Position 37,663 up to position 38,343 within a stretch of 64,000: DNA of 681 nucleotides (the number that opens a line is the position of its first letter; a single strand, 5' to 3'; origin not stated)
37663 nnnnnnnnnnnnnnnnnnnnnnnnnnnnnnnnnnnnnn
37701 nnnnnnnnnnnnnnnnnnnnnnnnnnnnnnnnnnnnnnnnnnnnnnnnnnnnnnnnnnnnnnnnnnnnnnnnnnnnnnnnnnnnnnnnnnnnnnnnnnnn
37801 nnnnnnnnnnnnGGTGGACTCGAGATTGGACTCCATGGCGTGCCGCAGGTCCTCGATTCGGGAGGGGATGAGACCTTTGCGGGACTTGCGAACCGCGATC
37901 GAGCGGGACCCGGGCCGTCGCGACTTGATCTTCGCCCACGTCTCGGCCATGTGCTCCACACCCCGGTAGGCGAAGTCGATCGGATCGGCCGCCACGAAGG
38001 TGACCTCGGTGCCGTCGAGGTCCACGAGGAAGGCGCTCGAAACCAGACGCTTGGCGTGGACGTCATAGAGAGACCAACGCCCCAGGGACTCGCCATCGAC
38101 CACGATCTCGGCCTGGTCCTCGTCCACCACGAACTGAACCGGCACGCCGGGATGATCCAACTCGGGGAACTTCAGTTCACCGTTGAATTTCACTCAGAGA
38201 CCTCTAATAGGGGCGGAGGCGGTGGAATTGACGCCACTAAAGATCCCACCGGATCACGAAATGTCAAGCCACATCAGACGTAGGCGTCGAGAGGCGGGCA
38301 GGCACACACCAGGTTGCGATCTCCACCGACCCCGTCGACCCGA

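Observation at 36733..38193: Coiled-coil protein built from tandem 63-bp DNA repeats, with conserved end domains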

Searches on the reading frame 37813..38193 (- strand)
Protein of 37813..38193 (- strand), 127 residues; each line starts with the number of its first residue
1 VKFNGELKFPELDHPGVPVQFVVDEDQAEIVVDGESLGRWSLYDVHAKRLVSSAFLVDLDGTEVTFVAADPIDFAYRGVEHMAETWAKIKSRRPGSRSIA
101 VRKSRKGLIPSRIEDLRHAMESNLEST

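Call 6: find_homologous_proteins(query=window:37819-38193:-, max_evalue=0.001)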
Query seq(125 aa) (125 aa): 11 proteins with E <= 0.001 among 20 candidates.
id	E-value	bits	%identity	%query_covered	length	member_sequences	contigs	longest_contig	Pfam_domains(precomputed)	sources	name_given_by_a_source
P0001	1.9e-60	220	79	100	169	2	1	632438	-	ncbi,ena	-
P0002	1.4e-55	205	73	99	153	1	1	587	-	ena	-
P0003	3.6e-44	168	60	100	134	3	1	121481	-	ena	-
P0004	3.3e-43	165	63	92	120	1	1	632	-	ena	-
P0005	1.6e-42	163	59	100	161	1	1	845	-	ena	-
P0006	1.4e-39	153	58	99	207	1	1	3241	-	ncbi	ncbi:MAG: hypothetical protein ACRDVL_05405, partial [Acidimicrobiia bacterium]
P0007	4.7e-38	148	61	84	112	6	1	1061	-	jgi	jgi:hypothetical protein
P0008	5.3e-33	132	59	80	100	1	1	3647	-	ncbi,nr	ncbi:MAG TPA: hypothetical protein VFZ15_02255, partial [Acidimicrobiia bacterium]|nr:hypothetical p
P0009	7.0e-30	122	73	62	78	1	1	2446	-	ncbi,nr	ncbi:MAG TPA: hypothetical protein VK969_11400, partial [Acidimicrobiia bacterium]|nr:hypothetical p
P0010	7.0e-29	119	74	58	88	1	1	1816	-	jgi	-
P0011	5.9e-23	99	63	57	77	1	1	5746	-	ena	-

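Call 9: find_encoding_contigs(protein=P0001, flank=8000, max_places=3)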
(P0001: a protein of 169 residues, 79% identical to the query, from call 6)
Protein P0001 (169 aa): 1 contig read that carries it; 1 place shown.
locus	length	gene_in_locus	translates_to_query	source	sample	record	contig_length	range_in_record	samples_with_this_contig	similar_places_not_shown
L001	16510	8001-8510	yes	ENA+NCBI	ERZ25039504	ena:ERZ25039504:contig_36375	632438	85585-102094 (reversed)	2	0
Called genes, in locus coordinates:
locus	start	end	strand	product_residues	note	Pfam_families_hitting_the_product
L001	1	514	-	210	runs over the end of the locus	PF12900:Pyridox_ox_2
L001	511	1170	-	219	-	PF01210:NAD_Gly3P_dh_N (faint), PF07479:NAD_Gly3P_dh_C, PF20618:GPD_NAD_C_bact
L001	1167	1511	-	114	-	PF01210:NAD_Gly3P_dh_N, PF02558:ApbA (weak), PF03807:F420_oxidored (weak)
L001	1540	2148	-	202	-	-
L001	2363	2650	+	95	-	PF06071:YchF-GTPase_C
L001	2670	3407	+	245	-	-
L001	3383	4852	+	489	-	PF00999:Na_H_Exchanger, PF00582:Usp (faint)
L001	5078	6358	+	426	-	PF02347:GDC-P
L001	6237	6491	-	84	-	-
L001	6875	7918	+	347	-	PF02347:GDC-P, PF21478:GcvP2_C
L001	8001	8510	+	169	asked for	-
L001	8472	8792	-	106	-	-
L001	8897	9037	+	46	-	-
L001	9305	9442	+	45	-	-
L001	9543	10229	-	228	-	PF01061:ABC2_membrane, PF12698:ABC2_membrane_3 (weak)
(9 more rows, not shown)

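Call 10: find_encoding_contigs(protein=P0003, flank=8000, max_places=3)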
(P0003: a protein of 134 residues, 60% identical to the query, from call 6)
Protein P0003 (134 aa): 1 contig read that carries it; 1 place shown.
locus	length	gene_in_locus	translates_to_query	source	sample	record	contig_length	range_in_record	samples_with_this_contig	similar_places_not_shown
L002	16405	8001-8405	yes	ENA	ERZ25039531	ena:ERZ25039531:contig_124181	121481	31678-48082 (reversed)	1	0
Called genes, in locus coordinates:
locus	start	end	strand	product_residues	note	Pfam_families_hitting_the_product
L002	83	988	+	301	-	-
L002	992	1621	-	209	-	PF00892:EamA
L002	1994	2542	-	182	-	PF12900:Pyridox_ox_2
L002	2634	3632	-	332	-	PF01210:NAD_Gly3P_dh_N, PF02558:ApbA (faint), PF07479:NAD_Gly3P_dh_C, PF20618:GPD_NAD_C_bact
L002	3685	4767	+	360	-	PF01926:MMR_HSR1, PF02421:FeoB_N, PF06071:YchF-GTPase_C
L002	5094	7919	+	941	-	PF02347:GDC-P, PF00266:Aminotran_5 (faint), PF02347:GDC-P, PF01212:Beta_elim_lyase (weak), PF21478:GcvP2_C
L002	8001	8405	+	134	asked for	-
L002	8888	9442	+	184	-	-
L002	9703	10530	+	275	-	PF00483:NTP_transferase, PF22640:ManC_GMP_beta-helix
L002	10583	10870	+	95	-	PF13442:Cytochrome_CBB3, PF00034:Cytochrom_C (weak)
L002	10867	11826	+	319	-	PF18374:Enolase_like_N, PF13378:MR_MLE_C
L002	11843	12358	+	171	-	PF02776:TPP_enzyme_N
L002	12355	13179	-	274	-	-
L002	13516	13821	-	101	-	PF00425:Chorismate_bind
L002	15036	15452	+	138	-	-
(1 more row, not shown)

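Call 18: search_solved_structures(query=A1, max_evalue=10)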
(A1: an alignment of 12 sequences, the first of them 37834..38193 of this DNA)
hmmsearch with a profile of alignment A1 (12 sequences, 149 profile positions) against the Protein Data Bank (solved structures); distinct sequences matched with E-value up to 10: 17.
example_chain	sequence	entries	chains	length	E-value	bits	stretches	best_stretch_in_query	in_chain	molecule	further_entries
3i8v_A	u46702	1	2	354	0.36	14.1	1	9-36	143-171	cAMP-specific 3',5'-cyclic phosphodiesterase 4A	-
2qyk_A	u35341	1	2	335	0.49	13.7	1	9-36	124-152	Cyclic AMP-specific phosphodiesterase HSPDE4A10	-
3tvx_A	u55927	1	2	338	0.59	13.4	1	9-36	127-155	cAMP-specific 3',5'-cyclic phosphodiesterase 4A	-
3o0j_A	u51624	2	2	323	0.8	13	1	9-36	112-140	cAMP-specific 3',5'-cyclic phosphodiesterase 4B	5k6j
2qyl_A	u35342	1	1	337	0.84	12.9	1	9-36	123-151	Phosphodiesterase 4B, cAMP-specific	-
4kp6_A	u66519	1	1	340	0.86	12.9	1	9-36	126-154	cAMP-specific 3',5'-cyclic phosphodiesterase 4B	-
4myq_A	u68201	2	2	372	0.89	12.8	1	9-36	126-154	cAMP-specific 3',5'-cyclic phosphodiesterase 4B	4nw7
1f0j_A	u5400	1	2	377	0.9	12.8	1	9-36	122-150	PHOSPHODIESTERASE 4B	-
1ro6_A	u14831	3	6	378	0.91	12.8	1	9-36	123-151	cAMP-specific 3',5'-cyclic phosphodiesterase 4B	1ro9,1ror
3hmv_A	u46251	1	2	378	0.91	12.8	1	9-36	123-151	cAMP-specific 3',5'-cyclic phosphodiesterase 4B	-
3w5e_A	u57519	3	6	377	0.92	12.8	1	9-36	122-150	cAMP-specific 3',5'-cyclic phosphodiesterase 4B | 3',5'-cyclic-AMP phosphodiesterase 4B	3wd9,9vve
3d3p_A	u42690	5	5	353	0.93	12.8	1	9-36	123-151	cAMP-specific 3',5'-cyclic phosphodiesterase 4B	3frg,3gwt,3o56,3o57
1tb5_A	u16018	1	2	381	0.93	12.8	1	9-36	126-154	cAMP-specific 3',5'-cyclic phosphodiesterase 4B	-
3ly2_A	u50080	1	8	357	0.94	12.8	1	9-36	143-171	cAMP-specific 3',5'-cyclic phosphodiesterase 4B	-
1xlx_A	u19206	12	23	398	1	12.7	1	9-36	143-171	cAMP-specific 3',5'-cyclic phosphodiesterase 4B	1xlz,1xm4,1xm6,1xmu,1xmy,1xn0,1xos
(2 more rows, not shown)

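Call 22: find_related_loci(query=A1, collection=genome_contigs, flank=5000)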
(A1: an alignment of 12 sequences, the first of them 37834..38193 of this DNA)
Query A1 (120 aa) in genome_contigs; peptide patterns used: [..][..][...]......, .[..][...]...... (x = any residue, [..] = any of these).
165 stretches matched a pattern; 98 encode a relative of the query (tblastn E <= 1e-3); the best 80 are kept; 80 distinct loci.
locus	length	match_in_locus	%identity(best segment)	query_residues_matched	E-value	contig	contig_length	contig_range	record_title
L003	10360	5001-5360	78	1-120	1e-63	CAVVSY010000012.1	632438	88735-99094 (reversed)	MAG: uncultured bacterium isolate MFD02840.bin.2.66 genome assembly, contig: contig_36375, whole genome shotgun sequence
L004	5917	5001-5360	76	1-120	1e-62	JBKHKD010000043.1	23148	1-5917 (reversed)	MAG: Actinomycetota bacterium isolate D5M12_6 NODE_709_length_23148_cov_30.160178, whole genome shotgun sequence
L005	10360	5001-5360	76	1-120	3e-62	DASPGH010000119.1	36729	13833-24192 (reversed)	MAG TPA_asm: Acidimicrobiia bacterium isolate SMAG_U16446 k141_683759, whole genome shotgun sequence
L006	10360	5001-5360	77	1-120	4e-62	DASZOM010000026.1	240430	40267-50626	MAG TPA_asm: Acidimicrobiia bacterium isolate SMAG_U5945 k141_1371556, whole genome shotgun sequence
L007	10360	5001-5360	75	1-120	8e-62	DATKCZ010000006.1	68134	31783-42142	MAG TPA_asm: Acidimicrobiia bacterium isolate SMAG_U14459 k141_1583161, whole genome shotgun sequence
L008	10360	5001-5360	73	1-120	2e-61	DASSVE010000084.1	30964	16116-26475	MAG TPA_asm: Acidimicrobiia bacterium isolate SMAG_U586 k141_302556, whole genome shotgun sequence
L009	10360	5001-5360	74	1-120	9e-62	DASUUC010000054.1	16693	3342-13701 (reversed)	MAG TPA_asm: Acidimicrobiia bacterium isolate SMAG_U1779 k141_1458548, whole genome shotgun sequence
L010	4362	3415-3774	75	1-120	3e-61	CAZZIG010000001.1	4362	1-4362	MAG TPA_asm: uncultured Acidimicrobiaceae bacterium isolate binchicken_co31_359 genome assembly, contig: k141_857055, wh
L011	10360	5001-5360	75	1-120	4e-61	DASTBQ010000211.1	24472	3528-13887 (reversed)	MAG TPA_asm: Acidimicrobiia bacterium isolate SMAG_U770 k141_1613250, whole genome shotgun sequence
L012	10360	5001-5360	76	1-120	2e-60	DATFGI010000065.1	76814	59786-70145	MAG TPA_asm: Acidimicrobiia bacterium isolate SMAG_U8658 k141_2145122, whole genome shotgun sequence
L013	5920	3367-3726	73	1-120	2e-60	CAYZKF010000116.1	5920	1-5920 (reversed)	MAG TPA_asm: uncultured Acidimicrobiaceae bacterium isolate SRP217488_co1_199 genome assembly, contig: NODE_14238_length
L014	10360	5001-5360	73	1-120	2e-59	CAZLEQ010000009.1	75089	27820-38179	MAG TPA_asm: uncultured Acidimicrobiaceae bacterium isolate SRP217488_co1_183 genome assembly, contig: NODE_73_length_75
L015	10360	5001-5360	72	1-120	3e-59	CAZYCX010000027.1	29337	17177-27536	MAG TPA_asm: uncultured Acidimicrobiaceae bacterium isolate SRP284430_co1_2 genome assembly, contig: NODE_774_length_293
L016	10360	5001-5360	70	1-120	9e-56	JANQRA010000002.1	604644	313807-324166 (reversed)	MAG: Acidimicrobiia bacterium isolate IP29b_bin.45 k99_2250557, whole genome shotgun sequence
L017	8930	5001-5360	68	1-120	3e-55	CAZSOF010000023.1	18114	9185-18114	MAG TPA_asm: uncultured Acidimicrobiaceae bacterium isolate SRP321284_co1_142 genome assembly, contig: NODE_3697_length_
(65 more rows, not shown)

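Call 25: search_protein_representatives(alignment_id=A1)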
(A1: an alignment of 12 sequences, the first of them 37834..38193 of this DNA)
Query: 12 sequences, 149 profile positions. Proteins with E-value up to 0.001 (for the whole library): 229; up to 1e-10: 132; up to 1e-30: 62. The best 150 are listed.
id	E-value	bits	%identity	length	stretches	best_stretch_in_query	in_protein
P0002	6.7e-71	253.4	-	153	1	1-147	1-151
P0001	1.4e-70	252.4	-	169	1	1-148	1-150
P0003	3.0e-68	244.8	-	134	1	1-129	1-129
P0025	5.1e-68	244.1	-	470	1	1-140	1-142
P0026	3.8e-66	238.0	-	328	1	1-135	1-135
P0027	1.4e-65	236.1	-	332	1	1-133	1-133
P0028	5.3e-65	234.3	-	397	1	1-136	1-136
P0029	9.9e-65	233.4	-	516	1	1-142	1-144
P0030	1.0e-64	233.4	-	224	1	1-140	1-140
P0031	1.1e-64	233.2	-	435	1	1-133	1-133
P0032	1.2e-64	233.2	-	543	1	1-138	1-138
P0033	1.2e-64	233.2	-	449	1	1-131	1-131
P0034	1.6e-64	232.8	-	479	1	1-137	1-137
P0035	1.8e-64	232.6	-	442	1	1-139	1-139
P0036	2.9e-64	231.9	-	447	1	1-128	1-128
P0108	8.6e-19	84.3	-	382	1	2-139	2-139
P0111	5.2e-16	75.3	-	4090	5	26-91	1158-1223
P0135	2.9e-12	63.1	-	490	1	1-109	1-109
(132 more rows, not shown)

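Call 42: find_encoding_contigs(protein=P0135, flank=6000, max_places=2)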
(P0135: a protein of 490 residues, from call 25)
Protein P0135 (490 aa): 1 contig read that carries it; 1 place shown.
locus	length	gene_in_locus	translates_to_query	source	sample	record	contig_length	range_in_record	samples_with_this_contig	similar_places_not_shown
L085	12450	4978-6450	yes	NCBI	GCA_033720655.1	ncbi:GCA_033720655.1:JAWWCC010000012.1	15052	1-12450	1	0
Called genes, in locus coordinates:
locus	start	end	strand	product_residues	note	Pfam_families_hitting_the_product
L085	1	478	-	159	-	PF01210:NAD_Gly3P_dh_N, PF02558:ApbA, PF03807:F420_oxidored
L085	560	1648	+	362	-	PF01926:MMR_HSR1, PF02421:FeoB_N, PF06071:YchF-GTPase_C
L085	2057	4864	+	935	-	PF02347:GDC-P, PF01212:Beta_elim_lyase, PF21478:GcvP2_C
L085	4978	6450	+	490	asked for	-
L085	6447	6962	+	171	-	PF00132:Hexapep (weak), PF25084:LbH_EIF2B (faint), PF25087:GMPPB_C (faint), PF14602:Hexapep_2 (faint)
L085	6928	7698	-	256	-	PF01061:ABC2_membrane, PF12698:ABC2_membrane_3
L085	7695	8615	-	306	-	PF00005:ABC_tran, PF13304:AAA_21 (weak), PF26919:ABC-like_C (faint)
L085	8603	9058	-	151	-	-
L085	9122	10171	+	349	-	PF00483:NTP_transferase, PF12804:NTP_transf_3 (weak), PF22640:ManC_GMP_beta-helix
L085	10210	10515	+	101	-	PF13442:Cytochrome_CBB3, PF00034:Cytochrom_C (faint)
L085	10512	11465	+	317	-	PF18374:Enolase_like_N, PF13378:MR_MLE_C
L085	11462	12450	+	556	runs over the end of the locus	PF02776:TPP_enzyme_N, PF16582:TPP_enzyme_M_2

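Call 43: find_encoding_contigs(protein=P0108, flank=6000, max_places=2)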
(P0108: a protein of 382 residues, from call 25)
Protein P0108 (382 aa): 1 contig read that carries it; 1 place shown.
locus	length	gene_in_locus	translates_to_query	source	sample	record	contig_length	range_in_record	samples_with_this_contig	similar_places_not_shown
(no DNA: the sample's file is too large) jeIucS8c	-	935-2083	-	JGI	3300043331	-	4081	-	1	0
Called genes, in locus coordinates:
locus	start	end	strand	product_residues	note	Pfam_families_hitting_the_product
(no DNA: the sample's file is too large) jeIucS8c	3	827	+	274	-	PF21478:GcvP2_C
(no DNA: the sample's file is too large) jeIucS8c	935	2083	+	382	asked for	-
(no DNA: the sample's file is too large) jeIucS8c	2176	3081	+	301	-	-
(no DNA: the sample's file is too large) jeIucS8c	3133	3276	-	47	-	-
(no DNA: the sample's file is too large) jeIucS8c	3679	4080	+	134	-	?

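Call 48: search_protein_families(library=pfam, proteins=[window:37813-38193:-], max_evalue=10)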
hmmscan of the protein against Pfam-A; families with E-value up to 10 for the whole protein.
seq(127 aa): 0 families

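Call 49: search_protein_families(library=pfam, proteins=[P0111], max_evalue=0.001)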
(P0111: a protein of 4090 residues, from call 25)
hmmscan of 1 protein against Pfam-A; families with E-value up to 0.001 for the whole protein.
P0111 (4090 aa): 9 families
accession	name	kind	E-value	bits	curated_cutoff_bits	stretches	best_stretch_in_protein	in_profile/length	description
PF12799.13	LRR_4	-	4.1e-118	383.2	27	0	1349-1388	1-38/44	Leucine Rich repeats (2 copies)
PF05729.18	NACHT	-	4.5e-18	66.1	26.7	1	65-220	2-166/167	NACHT domain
PF21911.1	PG_1098_N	-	4.6e-12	45.6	23.6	0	1517-1539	23-44/45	N-terminal domain in putative methyltransferase PG_1098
PF00560.39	LRR_1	-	3.5e-10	38.4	20.6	0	691-709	2-20/23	Leucine Rich Repeat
PF01327.26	Pep_deformylase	-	9.3e-08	32.3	22.8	0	3000-3027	111-138/156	Polypeptide deformylase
PF24883.2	NPHP3_N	-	8.1e-07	29.8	24.8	0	102-185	79-164/164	Nephrocystin 3, N-terminal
PF16355.11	DUF4982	-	4.9e-06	26.8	23.9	0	831-845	16-30/61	Domain of unknown function (DUF4982)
PF23538.1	Teneurin_ABD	-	9.6e-05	22.9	27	0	1470-1500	20-50/115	Teneurin antibiotic-binding-like domain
PF25199.1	nSTAND_NTPase5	-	0.00016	22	34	0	60-188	38-136/145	Novel STAND NTPase 5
